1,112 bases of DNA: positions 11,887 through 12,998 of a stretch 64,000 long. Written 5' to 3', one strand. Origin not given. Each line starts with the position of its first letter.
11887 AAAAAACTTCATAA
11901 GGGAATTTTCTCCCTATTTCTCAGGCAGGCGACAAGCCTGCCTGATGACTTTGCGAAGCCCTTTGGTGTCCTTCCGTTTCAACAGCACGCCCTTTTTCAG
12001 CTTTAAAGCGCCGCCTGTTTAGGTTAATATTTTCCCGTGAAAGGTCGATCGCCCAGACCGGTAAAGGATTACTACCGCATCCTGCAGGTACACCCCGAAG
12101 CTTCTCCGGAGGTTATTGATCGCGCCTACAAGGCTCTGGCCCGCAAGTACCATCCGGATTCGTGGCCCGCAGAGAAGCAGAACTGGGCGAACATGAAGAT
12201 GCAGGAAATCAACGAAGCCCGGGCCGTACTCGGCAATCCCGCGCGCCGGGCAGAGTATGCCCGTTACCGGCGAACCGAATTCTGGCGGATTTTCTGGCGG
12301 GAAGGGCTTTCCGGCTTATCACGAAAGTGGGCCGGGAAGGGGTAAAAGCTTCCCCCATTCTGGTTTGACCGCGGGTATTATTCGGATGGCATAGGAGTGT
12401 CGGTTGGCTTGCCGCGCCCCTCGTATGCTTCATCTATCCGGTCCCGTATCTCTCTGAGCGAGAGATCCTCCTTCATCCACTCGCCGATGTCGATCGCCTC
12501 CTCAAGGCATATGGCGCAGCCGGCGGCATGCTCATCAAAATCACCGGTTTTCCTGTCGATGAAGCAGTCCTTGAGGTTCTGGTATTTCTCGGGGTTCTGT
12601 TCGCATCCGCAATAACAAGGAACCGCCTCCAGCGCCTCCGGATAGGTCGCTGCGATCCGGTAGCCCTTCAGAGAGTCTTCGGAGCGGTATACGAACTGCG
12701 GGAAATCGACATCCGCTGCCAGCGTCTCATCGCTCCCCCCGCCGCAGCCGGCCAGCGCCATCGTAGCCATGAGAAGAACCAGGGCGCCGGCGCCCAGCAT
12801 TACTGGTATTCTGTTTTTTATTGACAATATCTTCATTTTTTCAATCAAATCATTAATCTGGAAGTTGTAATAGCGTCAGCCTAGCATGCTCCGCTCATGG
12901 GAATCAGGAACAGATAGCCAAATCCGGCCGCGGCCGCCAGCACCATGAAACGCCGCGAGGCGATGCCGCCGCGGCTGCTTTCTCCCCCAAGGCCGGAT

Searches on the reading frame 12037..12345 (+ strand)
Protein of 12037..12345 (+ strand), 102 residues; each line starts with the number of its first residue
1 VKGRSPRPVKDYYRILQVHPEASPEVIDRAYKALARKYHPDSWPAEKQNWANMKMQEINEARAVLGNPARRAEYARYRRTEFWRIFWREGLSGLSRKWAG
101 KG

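Call 44: search_protein_families(library=pfam, proteins=[window:12037-12345:+], max_evalue=0.0001)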
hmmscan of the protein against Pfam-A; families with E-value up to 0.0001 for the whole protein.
window:12037-12345:+ (102 aa): 1 family
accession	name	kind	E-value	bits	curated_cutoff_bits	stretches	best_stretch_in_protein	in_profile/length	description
PF00226.36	DnaJ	-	5.4e-18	65.3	27.8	1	11-74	1-62/63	DnaJ domain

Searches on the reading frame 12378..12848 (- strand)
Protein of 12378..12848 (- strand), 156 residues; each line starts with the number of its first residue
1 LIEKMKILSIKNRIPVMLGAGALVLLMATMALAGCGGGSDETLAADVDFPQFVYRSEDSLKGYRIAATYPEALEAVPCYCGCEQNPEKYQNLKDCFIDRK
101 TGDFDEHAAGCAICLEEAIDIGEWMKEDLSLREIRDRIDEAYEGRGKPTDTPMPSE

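Call 44: search_protein_families(library=pfam, proteins=[window:12378-12848:-], max_evalue=0.0001)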
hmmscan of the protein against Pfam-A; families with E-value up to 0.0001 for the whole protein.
window:12378-12848:- (156 aa): 1 family
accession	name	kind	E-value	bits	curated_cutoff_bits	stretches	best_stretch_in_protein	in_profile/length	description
PF13798.11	PCYCGC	-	3.1e-23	82.8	25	1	41-154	36-153/153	Protein of unknown function with PCYCGC motif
